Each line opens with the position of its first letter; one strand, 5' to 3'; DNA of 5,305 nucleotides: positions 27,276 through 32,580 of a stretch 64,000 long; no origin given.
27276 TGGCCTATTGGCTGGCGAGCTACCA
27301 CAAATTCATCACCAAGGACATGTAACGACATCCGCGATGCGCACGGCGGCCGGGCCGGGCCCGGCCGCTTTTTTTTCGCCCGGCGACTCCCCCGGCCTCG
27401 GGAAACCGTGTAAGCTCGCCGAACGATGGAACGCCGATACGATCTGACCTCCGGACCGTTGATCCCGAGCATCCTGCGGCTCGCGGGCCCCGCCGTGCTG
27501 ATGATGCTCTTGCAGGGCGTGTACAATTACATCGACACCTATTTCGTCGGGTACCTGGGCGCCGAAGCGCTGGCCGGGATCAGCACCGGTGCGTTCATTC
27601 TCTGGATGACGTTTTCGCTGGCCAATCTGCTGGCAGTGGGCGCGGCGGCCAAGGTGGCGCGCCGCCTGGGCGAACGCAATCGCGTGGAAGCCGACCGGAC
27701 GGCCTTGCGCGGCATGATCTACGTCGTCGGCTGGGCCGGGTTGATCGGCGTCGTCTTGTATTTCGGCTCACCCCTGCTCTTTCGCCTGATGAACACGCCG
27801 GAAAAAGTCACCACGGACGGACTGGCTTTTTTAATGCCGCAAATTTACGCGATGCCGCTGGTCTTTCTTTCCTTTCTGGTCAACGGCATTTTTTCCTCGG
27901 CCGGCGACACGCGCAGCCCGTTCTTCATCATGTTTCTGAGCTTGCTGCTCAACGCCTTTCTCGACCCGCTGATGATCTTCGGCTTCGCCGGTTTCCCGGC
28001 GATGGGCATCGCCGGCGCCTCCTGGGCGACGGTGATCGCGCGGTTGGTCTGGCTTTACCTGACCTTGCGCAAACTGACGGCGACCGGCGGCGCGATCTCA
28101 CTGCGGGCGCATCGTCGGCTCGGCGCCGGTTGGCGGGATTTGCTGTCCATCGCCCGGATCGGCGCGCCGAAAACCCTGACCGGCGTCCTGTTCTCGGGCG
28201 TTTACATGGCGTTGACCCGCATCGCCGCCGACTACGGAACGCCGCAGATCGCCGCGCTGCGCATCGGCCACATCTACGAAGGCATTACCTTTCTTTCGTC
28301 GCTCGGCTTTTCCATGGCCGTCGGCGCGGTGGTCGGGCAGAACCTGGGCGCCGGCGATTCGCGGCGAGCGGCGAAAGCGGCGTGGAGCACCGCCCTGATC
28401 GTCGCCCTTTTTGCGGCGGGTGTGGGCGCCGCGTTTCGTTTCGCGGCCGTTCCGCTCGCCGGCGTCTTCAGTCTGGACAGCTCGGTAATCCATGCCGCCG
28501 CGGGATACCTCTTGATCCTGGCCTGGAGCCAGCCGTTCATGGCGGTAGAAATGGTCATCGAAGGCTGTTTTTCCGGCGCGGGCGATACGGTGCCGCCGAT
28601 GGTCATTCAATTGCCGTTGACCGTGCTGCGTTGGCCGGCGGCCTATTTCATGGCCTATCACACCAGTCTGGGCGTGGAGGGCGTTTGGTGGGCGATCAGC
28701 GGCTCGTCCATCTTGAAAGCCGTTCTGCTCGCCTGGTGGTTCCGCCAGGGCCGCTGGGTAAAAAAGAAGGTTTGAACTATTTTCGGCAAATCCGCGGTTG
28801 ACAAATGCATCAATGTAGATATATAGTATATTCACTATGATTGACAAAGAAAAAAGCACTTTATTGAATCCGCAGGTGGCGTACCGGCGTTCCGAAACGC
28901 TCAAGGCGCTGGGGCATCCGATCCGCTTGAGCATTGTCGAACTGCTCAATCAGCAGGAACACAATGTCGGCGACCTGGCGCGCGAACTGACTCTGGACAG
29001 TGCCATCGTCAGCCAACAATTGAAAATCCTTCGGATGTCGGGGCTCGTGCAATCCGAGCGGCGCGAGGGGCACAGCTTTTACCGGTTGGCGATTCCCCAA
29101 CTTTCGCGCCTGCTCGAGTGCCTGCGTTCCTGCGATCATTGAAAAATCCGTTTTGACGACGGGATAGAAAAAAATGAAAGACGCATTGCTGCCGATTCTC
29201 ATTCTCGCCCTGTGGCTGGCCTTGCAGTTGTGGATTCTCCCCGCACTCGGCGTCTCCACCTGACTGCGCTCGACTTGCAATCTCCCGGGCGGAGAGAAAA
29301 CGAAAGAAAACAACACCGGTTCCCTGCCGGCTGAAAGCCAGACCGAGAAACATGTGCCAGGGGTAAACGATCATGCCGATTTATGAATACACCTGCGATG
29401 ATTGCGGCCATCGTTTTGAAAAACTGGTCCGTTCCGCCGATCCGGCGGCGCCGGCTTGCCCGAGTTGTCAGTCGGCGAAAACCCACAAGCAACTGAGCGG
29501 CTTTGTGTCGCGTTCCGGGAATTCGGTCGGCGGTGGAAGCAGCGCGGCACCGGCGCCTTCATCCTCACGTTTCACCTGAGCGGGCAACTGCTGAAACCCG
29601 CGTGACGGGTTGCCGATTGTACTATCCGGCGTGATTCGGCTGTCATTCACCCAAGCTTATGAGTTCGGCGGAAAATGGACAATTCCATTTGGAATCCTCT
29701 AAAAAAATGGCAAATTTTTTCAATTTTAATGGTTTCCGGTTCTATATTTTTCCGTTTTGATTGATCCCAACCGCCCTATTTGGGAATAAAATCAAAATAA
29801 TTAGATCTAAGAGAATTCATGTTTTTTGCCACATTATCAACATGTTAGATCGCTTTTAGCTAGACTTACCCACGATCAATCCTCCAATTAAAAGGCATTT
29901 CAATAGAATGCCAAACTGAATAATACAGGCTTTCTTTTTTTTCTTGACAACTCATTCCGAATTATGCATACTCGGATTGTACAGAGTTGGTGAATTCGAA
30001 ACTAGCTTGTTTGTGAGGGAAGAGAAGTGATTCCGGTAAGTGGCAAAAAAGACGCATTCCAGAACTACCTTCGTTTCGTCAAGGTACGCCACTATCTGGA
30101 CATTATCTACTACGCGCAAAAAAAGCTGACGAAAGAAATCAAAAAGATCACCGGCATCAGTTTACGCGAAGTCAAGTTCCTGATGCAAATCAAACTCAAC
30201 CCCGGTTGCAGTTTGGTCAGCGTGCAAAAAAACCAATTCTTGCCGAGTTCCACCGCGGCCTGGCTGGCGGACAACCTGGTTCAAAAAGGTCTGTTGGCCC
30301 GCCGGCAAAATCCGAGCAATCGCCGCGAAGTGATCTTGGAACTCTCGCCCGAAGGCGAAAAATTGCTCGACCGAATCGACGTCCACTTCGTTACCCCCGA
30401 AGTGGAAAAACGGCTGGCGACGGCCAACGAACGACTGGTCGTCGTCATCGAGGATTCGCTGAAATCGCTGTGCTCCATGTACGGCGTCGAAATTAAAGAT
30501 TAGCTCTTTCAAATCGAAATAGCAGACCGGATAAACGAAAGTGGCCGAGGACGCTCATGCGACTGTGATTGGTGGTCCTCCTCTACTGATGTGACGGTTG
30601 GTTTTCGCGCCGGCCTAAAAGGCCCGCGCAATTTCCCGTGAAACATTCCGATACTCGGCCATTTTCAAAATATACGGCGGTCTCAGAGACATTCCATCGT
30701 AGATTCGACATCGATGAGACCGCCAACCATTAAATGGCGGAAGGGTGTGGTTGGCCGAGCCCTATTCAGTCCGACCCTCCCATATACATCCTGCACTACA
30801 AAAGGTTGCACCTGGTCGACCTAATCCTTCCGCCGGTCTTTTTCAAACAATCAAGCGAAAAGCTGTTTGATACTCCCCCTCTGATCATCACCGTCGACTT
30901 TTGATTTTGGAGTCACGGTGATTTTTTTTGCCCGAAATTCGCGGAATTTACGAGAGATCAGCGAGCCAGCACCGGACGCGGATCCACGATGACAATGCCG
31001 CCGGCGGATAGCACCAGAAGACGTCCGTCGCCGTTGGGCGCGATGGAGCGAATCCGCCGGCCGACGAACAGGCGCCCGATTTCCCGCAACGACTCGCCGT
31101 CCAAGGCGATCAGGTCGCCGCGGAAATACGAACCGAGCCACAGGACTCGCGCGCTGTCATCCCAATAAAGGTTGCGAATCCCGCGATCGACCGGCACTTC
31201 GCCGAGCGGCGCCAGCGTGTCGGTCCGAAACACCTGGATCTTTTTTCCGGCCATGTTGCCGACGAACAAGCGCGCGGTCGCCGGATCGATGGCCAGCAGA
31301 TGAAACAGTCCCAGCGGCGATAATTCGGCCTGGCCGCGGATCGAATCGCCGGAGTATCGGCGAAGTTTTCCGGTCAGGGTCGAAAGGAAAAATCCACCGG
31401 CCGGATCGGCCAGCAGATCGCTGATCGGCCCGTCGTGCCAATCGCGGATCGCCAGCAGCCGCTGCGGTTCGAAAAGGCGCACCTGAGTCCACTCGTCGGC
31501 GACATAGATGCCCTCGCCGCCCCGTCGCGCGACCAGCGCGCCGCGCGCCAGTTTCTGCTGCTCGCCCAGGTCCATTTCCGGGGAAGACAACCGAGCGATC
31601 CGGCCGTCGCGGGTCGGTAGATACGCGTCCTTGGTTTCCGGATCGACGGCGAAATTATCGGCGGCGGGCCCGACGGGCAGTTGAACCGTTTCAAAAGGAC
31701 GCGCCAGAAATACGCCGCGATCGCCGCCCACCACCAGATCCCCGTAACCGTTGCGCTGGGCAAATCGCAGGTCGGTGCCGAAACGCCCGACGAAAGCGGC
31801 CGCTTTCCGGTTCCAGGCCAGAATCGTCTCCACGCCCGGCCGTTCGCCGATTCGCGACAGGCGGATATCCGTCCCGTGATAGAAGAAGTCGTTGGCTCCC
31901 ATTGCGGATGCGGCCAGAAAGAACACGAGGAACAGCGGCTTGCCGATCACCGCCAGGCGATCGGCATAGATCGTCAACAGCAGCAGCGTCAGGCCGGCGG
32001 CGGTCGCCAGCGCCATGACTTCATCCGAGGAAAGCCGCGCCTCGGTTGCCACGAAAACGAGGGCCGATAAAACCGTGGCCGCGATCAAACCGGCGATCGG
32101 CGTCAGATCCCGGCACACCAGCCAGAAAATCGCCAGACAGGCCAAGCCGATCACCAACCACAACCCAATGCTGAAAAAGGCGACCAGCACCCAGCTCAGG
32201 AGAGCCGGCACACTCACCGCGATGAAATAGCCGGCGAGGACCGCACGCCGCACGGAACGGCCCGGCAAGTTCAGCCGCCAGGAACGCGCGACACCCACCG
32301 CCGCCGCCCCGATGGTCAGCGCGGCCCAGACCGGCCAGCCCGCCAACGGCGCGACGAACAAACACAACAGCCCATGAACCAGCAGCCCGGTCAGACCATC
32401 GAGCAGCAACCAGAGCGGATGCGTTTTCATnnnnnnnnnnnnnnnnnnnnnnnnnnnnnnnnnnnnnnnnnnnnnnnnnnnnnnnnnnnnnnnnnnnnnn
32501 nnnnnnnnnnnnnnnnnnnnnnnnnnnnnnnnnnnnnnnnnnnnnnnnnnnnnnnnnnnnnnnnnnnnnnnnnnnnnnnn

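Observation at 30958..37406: Four-gene operon: giant HEAT-repeat protein, secreted TPR protein and two tandem paralogous membrane+beta-propeller proteins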

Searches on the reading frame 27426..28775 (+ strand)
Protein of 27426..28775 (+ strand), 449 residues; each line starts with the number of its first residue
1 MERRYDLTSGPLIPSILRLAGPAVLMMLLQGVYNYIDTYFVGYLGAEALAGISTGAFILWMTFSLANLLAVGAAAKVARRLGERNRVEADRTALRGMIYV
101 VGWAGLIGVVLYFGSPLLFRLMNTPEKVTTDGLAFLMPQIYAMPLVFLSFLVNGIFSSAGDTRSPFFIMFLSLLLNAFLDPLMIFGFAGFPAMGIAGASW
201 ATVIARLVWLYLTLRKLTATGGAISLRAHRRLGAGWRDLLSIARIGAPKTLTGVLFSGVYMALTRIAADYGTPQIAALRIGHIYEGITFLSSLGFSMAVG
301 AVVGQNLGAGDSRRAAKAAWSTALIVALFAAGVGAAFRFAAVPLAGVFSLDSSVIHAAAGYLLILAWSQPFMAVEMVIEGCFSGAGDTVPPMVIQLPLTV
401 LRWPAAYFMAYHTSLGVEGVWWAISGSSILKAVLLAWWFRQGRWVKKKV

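Call 29: search_protein_families(library=ncbifam, proteins=[window:27426-28775:+], max_evalue=0.01)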
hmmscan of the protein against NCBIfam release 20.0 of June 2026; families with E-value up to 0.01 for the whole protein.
window:27426-28775:+ (449 aa): 13 families
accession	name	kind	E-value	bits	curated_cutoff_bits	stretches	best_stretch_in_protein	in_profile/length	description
TIGR00797.1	matE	subfamily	5.6e-81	272.4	147.4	2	22-421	1-396/396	MATE family efflux transporter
NF041801.1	MATE_SolL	equivalog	8.6e-49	166.5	780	1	5-446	11-453/458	solanimycin export family MATE transporter SolL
NF001214.0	PRK00187.1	equivalog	6.8e-24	84.7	449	1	15-439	11-441/464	NorM family multidrug efflux MATE transporter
NF007562.1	PRK10189.1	equivalog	4.5e-23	81.7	465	1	27-447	43-465/470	EmmdR/YeeO family multidrug/toxin efflux MATE transporter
NF007130.1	PRK09575.1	equivalog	3e-17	63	445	1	17-434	9-422/435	MATE family efflux transporter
NF052396.1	MATE_WgkD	equivalog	2.4e-15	56.5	510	1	16-368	5-352/428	tryglysin-associated MATE efflux transporter WgkD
NF000131.1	MATE_multi_MepA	equivalog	2.5e-13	50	850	1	3-428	5-423/451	multidrug efflux MATE transporter MepA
NF000263.1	MATE_multi_NorM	equivalog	3.3e-12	46.5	950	1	18-439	22-445/459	multidrug efflux MATE transporter NorM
NF041358.1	GntT_guanitoxin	equivalog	8.7e-12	44.8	525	1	12-388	11-384/438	guanitoxin biosynthesis MATE family efflux transporter GntT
NF007690.0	PRK10367.1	equivalog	1.2e-08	34.4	409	1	17-441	12-430/441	MATE family efflux transporter DinF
NF000217.1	MATE_multi_FepA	equivalog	1.8e-08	33.8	900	1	18-438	19-434/443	multidrug efflux MATE transporter FepA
TIGR02900.1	spore_V_B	equivalog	1.1e-06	27.7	372.3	1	134-218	352-432/488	stage V sporulation protein B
NF045539.1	MATE_efflux1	equivalog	0.00044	19.5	350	1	23-226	9-211/411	MATE family Na+-driven efflux transporter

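Call 30: search_protein_families(library=pfam, proteins=[window:27426-28775:+], max_evalue=0.01)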
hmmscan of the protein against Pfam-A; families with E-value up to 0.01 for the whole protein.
window:27426-28775:+ (449 aa): 1 family
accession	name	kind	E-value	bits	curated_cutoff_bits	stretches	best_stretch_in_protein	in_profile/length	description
PF01554.23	MatE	-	2.4e-51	174.1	24.9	2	22-182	1-161/161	MatE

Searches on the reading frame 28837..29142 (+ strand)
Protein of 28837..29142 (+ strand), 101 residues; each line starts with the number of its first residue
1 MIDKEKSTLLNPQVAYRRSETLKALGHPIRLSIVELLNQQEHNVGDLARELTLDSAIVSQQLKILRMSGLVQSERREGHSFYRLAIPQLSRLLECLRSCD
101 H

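Call 29: search_protein_families(library=ncbifam, proteins=[window:28837-29142:+], max_evalue=0.01)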
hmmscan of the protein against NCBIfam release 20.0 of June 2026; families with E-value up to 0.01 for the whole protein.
window:28837-29142:+ (101 aa): 15 families
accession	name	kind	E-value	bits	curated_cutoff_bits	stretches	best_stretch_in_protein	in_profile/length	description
NF033788.1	HTH_metalloreg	subfamily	2.8e-20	71.9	55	1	19-92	2-76/77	metalloregulator ArsR/SmtB family transcription factor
NF040642.1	sulf_sens_BigR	equivalog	2.1e-14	53.4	155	1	18-96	10-88/95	sulfite-sensing transcriptional repressor BigR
NF033789.1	repress_SdpR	subfamily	2.9e-13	49.5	100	1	21-95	1-75/79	autorepressor SdpR family transcription factor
NF041413.1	ArsR_Rv2640c_fam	equivalog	2.1e-11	44.2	155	1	20-98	34-115/118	Rv2640c family ArsR-like transcriptional regulator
NF045707.1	Dbac_1936_reg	equivalog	2.7e-08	33.7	115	1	22-97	11-86/99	ArsR/SmtB-type metalloregulator TsoR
NF047906.1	CdPbTransRegCmtR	equivalog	2.1e-07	30.8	150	1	23-96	16-89/104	Cd(II)/Pb(II)-sensing metalloregulatory transcriptional regulator CmtR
NF052532.1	TransRegPagRBaca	equivalog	7.2e-07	29.2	170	1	19-94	18-93/99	transcriptional repressor PagR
TIGR01884.1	cas_HTH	subfamily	8.4e-05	22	60.2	1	30-77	144-192/202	CRISPR-associated CARF protein Csa3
NF007528.0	PRK10141.1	subfamily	0.00015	21.6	97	1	22-85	10-74/117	metalloregulator ArsR/SmtB family transcription factor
NF053755.1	MsvR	equivalog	0.00017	21.4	220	1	17-75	2-60/236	transcriptional factor MsvR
NF053606.1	Sta1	subfamily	0.00029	20.9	80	1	34-79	27-72/100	Sta1 family transcriptional regulator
NF053602.1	Phr_regulator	exception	0.00099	18.7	320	1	22-73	6-57/191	heat shock transcription regulator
NF040939.2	trans_reg_lrs14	equivalog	0.0014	18.6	90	1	34-79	28-74/103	Lrs14 family HTH-type transcriptional regulator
NF052638.1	TransRegOhrRVib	equivalog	0.0023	17.6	200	1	25-78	35-88/141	transcriptional regulator OhrR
NF038251.1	AdcR_fam_Zn_TF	equivalog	0.0067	16.7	175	1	33-77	41-85/143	zinc-dependent MarR family transcriptional regulator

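Call 30: search_protein_families(library=pfam, proteins=[window:28837-29142:+], max_evalue=0.01)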
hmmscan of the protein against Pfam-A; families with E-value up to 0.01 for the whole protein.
window:28837-29142:+ (101 aa): 8 families
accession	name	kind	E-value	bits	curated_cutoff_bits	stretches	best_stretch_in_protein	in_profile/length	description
PF01022.26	HTH_5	-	1.6e-12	47.5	22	1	28-73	2-47/47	Bacterial regulatory protein, arsR family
PF01047.28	MarR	-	3.7e-06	27.2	24.6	1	35-77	11-53/59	MarR family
PF08279.18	HTH_11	-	5.7e-06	26.5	25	1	30-78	2-53/55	HTH domain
PF12840.13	HTH_20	-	6.4e-06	26.5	27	1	25-71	1-48/51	Helix-turn-helix domain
PF08100.18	Dimerisation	-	0.0003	21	25.6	1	17-85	17-84/93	O-methyltransferase dimerisation domain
PF12802.13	MarR_2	-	0.0057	17.2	27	1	36-79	13-58/61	MarR family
PF25212.1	HVO_A0114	-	0.0074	16.5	27.6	1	18-77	12-72/84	HVO_A0114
PF01978.25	TrmB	-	0.0091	16.3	25.6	0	35-84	16-64/68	Sugar-specific transcriptional regulator TrmB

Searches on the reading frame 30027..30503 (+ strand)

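Call 29: search_protein_families(library=ncbifam, proteins=[window:30027-30503:+], max_evalue=0.01)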
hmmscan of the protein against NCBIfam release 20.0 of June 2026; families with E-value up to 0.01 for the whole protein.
window:30027-30503:+ (158 aa): 10 families
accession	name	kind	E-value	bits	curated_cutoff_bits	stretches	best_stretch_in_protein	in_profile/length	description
NF045593.1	bilirub_TF_BilQ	equivalog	1.5e-08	34.4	125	1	34-121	18-105/135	bilirubin utilization transcriptional regulator BilQ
NF050133.1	TransRegFabT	equivalog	5.7e-07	29.9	200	1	39-149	22-131/138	fatty acid biosynthesis transcriptional regulator FabT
NF008565.1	PRK11512.1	equivalog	9e-05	22.5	240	1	30-119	24-113/144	multiple antibiotic resistance transcriptional regulator MarR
NF053777.1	Saro0803TransReg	equivalog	0.00046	19.9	200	1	43-117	34-108/140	Saro_0803 family transcriptional regulator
NF008122.0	PRK10870.1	equivalog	0.0034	17.1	157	1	75-117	84-128/176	transcriptional repressor MprA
NF052438.1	TransRegRv0880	equivalog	0.0039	17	220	1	73-116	62-104/143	Rv0880 family HTH-type transcriptional regulator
NF010349.0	PRK13777.1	equivalog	0.0045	16.4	153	1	46-121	46-121/190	HTH-type transcriptional regulator Hpr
TIGR02337.1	HpaR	equivalog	0.0048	16.7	121.2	1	80-135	62-112/130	homoprotocatechuate degradation operon regulator HpaR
NF052638.1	TransRegOhrRVib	equivalog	0.0088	15.8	200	0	53-136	44-125/141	transcriptional regulator OhrR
NF041230.1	BagL_FevM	exception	0.009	16.1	230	0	74-115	68-109/145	MarR family transcriptional regulator BagL/FevM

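Call 30: search_protein_families(library=pfam, proteins=[window:30027-30503:+], max_evalue=0.01)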
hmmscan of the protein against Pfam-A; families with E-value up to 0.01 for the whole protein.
window:30027-30503:+ (158 aa): 3 families
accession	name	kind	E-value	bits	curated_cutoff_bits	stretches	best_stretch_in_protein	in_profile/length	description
PF01047.28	MarR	-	4.4e-07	30.1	24.6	1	44-102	1-59/59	MarR family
PF22381.2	Staph_reg_Sar_Rot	-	0.0011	19.5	27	1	33-117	1-85/85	Transcriptional regulator SarA/Rot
PF12802.13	MarR_2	-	0.002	18.7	27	1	43-100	2-60/61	MarR family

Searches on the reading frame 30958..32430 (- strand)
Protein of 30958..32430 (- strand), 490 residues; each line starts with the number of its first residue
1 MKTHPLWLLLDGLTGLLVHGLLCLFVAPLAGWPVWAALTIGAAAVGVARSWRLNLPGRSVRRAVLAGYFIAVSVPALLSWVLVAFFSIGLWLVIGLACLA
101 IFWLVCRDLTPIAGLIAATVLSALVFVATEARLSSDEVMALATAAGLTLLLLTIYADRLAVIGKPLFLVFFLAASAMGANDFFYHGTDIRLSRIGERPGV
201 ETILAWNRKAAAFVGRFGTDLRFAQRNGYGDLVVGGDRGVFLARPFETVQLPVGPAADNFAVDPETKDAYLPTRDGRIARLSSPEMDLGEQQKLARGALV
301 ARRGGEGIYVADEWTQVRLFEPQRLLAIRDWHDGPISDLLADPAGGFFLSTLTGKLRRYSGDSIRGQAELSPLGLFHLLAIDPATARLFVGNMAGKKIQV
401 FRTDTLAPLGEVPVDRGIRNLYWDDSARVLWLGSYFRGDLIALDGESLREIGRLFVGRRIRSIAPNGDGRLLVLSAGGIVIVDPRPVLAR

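Call 7: search_protein_families(library=pfam, proteins=[window:30958-32430:-], max_evalue=1)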
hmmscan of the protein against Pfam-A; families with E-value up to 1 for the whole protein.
window:30958-32430:- (490 aa): 1 family
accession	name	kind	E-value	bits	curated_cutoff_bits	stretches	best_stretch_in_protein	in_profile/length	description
PF10503.15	Esterase_PHB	-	0.087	12.5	23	1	114-186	75-149/219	Esterase PHB depolymerase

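Call 8: search_protein_families(library=ncbifam, proteins=[window:30958-32430:-], max_evalue=1)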
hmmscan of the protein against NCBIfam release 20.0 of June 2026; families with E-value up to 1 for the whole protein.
window:30958-32430:- (490 aa): 1 family
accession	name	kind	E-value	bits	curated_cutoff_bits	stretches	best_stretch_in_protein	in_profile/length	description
TIGR03717.1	R_switched_YjbE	subfamily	0.039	13.7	134.8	1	54-153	26-130/176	YjbE family putative metal transport protein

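Call 98: search_protein_families(library=padloc, proteins=[window:30958-32430:-], max_evalue=0.01)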
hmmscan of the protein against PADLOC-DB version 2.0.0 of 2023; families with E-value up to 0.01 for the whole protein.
window:30958-32430:- (490 aa): 0 families
